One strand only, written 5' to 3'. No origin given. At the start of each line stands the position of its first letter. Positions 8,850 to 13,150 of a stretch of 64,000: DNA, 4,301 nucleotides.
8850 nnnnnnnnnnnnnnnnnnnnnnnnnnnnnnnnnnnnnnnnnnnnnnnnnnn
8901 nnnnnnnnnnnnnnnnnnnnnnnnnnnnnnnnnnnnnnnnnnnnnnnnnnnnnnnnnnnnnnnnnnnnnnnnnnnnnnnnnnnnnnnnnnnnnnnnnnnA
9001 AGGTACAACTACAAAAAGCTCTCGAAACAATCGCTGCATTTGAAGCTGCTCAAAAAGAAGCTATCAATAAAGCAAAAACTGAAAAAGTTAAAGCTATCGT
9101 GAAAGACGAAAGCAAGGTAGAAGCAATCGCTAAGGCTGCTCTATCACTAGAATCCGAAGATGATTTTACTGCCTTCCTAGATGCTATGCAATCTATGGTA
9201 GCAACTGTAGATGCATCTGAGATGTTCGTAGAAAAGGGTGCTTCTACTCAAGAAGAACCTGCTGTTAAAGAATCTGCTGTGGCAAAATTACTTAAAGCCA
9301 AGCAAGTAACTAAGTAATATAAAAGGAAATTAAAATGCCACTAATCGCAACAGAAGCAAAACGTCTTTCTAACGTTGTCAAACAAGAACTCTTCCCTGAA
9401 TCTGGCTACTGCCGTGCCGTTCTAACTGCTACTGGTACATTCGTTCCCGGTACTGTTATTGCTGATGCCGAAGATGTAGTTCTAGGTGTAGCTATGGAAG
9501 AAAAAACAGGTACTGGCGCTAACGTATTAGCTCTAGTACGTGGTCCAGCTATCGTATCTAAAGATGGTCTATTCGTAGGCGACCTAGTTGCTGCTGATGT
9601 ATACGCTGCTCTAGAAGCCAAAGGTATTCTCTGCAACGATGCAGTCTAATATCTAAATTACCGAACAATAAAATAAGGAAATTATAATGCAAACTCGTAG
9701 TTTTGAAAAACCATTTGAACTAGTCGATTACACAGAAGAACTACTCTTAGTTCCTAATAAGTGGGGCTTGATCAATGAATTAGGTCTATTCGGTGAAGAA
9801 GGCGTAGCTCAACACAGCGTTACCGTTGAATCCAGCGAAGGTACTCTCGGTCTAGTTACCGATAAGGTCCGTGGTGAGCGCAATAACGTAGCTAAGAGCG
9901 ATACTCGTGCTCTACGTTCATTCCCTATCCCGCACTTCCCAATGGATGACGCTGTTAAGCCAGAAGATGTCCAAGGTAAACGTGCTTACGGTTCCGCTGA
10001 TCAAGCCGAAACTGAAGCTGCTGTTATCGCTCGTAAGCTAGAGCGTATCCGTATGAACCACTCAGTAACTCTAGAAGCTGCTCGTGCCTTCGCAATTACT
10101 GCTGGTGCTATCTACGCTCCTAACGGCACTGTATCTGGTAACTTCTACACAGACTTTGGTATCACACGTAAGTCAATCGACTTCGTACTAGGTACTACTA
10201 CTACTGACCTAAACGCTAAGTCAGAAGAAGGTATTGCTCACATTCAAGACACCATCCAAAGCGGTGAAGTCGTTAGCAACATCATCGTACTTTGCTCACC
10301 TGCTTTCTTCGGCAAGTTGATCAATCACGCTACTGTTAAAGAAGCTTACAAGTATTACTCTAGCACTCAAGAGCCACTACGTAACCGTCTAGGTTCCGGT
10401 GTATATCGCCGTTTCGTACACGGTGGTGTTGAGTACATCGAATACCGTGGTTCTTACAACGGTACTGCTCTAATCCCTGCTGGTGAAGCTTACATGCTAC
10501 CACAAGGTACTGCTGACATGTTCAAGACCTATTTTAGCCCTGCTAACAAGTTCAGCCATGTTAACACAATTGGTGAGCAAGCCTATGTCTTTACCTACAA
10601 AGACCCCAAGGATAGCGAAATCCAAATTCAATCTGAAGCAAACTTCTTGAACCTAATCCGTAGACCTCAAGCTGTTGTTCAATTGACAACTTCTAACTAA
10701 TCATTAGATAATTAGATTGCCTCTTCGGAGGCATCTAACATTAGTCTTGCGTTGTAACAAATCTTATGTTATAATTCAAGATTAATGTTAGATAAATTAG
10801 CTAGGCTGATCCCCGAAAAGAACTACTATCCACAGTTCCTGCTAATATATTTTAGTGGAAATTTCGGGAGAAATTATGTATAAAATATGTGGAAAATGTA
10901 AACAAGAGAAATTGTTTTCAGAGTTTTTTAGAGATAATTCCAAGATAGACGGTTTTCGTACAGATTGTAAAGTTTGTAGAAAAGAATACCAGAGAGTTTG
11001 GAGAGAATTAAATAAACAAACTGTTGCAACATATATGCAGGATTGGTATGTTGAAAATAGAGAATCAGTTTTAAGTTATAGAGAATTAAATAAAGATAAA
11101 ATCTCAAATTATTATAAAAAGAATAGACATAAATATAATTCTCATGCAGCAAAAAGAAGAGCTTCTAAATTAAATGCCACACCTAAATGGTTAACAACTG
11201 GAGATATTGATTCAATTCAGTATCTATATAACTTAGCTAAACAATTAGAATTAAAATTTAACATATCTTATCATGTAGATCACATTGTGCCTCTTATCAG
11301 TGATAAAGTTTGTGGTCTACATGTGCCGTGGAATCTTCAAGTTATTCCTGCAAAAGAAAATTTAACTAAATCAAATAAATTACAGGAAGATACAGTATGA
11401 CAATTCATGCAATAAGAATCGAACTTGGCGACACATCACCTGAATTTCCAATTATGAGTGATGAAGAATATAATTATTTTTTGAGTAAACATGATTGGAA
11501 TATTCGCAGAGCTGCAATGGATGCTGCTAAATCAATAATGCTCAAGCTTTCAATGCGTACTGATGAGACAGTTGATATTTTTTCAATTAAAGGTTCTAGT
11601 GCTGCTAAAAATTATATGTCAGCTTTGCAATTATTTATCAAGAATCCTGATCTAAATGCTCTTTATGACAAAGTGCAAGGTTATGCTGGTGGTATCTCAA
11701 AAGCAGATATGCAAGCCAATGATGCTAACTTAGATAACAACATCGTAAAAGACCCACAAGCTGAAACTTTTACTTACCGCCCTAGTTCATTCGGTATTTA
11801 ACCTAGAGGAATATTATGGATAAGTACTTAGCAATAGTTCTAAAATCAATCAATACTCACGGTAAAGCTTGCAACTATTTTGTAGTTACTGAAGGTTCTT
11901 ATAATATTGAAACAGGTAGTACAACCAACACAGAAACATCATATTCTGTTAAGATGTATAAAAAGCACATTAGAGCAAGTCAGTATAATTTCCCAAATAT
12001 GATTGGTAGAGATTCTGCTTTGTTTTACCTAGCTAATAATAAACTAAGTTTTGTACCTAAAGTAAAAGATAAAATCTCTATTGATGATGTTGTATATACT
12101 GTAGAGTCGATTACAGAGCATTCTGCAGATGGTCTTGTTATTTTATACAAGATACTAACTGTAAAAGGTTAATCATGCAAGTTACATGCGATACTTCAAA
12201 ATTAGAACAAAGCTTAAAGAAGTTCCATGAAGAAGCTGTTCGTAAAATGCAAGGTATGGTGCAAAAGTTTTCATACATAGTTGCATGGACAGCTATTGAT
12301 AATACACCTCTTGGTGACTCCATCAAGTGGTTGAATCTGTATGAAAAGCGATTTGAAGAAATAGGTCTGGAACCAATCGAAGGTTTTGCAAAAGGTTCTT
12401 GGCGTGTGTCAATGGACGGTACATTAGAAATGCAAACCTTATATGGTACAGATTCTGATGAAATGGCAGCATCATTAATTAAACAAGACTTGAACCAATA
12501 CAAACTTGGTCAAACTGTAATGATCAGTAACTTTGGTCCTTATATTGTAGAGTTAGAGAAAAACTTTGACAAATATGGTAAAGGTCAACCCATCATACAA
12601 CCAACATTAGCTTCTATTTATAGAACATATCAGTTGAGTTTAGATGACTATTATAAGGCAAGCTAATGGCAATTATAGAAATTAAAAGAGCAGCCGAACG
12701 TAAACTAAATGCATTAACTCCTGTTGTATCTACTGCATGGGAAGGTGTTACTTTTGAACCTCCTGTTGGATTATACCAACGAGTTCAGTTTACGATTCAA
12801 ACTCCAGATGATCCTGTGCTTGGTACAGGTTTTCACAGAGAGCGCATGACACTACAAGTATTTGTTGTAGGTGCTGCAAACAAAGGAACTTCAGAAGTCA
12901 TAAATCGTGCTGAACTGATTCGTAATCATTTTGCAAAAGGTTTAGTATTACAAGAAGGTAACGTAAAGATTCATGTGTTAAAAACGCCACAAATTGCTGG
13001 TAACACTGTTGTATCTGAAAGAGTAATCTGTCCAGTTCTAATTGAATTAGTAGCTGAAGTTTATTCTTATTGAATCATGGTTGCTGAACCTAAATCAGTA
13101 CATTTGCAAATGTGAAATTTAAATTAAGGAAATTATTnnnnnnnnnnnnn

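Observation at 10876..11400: One N-terminal CxxC...CKxC zinc module fused to three different nuclease catalytic domains (HNH, endonuclease VII-like, GIY-YIG)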

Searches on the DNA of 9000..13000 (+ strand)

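Call 10: search_dna_similar(query=window:9000-13000:+, collection=phages, mode=near, max_rows=20)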
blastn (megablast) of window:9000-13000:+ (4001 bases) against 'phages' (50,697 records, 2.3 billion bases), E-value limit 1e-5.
Records with a match: 1; places in all: 1; records where one place covers at least 80% of the query: 0.
Best place of each record, by identity: 80-90% 1.
By first word of the organism name: Limnohabitans 1.
By host as written in the record: Limnohabitans sp. DCL3 1.
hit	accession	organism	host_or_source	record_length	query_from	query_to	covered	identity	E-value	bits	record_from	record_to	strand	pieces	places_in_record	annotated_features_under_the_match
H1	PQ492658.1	Limnohabitans phage DC31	Limnohabitans sp. DCL3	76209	4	4001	75%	85.2%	0e+0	3077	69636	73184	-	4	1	major capsid protein | hypothetical protein (x6)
